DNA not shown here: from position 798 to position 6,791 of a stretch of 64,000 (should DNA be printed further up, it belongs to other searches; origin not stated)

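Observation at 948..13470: Tandem paralogous ~1900-2000-aa anchored hydrolases with a shared scaffold and swapped catalytic cassettes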

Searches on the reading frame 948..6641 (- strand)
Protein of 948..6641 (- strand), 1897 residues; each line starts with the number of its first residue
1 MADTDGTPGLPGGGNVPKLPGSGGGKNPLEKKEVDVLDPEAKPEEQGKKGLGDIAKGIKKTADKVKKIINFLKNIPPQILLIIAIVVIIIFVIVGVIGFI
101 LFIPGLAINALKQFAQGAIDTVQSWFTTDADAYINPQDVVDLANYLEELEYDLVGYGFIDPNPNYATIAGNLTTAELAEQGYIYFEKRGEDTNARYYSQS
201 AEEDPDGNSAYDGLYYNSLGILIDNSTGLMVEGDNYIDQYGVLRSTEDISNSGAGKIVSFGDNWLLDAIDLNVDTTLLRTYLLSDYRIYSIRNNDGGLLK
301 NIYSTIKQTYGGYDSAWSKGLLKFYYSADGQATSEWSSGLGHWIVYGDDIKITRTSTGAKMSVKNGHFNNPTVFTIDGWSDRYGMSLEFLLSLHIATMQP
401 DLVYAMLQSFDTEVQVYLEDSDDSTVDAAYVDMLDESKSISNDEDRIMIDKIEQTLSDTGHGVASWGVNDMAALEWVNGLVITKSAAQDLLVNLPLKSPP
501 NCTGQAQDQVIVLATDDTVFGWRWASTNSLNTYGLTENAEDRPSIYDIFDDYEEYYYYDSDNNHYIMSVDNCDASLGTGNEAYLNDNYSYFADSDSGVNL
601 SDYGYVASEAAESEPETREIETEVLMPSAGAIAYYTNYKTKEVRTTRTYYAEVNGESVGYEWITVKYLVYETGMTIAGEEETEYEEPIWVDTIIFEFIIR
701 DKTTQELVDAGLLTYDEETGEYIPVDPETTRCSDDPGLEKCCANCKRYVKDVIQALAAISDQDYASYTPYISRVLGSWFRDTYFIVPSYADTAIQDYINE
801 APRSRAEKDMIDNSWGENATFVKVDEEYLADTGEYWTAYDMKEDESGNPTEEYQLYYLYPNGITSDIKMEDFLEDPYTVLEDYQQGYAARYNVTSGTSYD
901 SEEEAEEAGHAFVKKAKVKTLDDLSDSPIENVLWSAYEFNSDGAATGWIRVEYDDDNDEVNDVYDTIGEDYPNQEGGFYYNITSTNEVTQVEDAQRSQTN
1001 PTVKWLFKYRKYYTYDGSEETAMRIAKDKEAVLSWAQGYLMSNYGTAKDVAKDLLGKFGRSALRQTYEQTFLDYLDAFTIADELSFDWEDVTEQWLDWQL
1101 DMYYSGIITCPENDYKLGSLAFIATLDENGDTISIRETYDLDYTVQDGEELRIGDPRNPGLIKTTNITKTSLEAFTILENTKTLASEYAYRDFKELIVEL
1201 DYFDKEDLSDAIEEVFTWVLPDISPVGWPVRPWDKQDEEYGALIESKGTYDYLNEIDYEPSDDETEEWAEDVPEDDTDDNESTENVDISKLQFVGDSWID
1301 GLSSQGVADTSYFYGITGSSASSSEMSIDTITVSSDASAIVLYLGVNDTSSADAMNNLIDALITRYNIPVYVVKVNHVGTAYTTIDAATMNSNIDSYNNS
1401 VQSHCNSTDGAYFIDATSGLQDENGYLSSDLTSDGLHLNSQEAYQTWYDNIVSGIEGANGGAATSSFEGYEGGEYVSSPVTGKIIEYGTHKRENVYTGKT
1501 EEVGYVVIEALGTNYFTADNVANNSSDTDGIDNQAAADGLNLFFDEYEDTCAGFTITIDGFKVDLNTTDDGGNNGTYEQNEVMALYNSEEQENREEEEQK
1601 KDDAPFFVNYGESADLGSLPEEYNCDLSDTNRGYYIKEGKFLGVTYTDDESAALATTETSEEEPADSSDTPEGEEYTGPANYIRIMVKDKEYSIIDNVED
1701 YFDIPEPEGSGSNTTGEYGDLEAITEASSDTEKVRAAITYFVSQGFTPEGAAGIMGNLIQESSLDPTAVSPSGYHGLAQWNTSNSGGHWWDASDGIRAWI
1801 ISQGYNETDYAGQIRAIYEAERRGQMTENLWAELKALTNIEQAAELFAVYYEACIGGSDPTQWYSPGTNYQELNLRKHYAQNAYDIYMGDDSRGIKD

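Call 5: search_protein_families(library=pfam, proteins=[window:948-6641:-], max_evalue=0.01)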
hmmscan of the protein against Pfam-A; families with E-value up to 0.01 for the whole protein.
window:948-6641:- (1897 aa): 2 families
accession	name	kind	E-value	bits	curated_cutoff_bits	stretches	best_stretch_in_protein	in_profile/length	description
PF18013.6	Phage_lysozyme2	-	1.1e-20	74.7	28.2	1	1735-1887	4-140/140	Phage tail lysozyme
PF13472.12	Lipase_GDSL_2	-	7.4e-09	36.8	32.9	1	1298-1440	22-173/178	GDSL-like Lipase/Acylhydrolase family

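Call 31: search_solved_structures(query=window:948-6641:-, max_evalue=1)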
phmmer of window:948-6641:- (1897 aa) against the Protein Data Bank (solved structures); distinct sequences matched with E-value up to 1: 3.
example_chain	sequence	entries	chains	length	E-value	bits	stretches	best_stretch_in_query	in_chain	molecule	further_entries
2hsj_A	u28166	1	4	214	0.019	15.5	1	1290-1445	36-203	Putative platelet activating factor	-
3csr_A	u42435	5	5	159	0.024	15.2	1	1736-1852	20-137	Morphogenesis protein 1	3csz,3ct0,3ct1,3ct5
3p94_A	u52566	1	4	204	0.1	13.1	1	1291-1445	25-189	GDSL-like Lipase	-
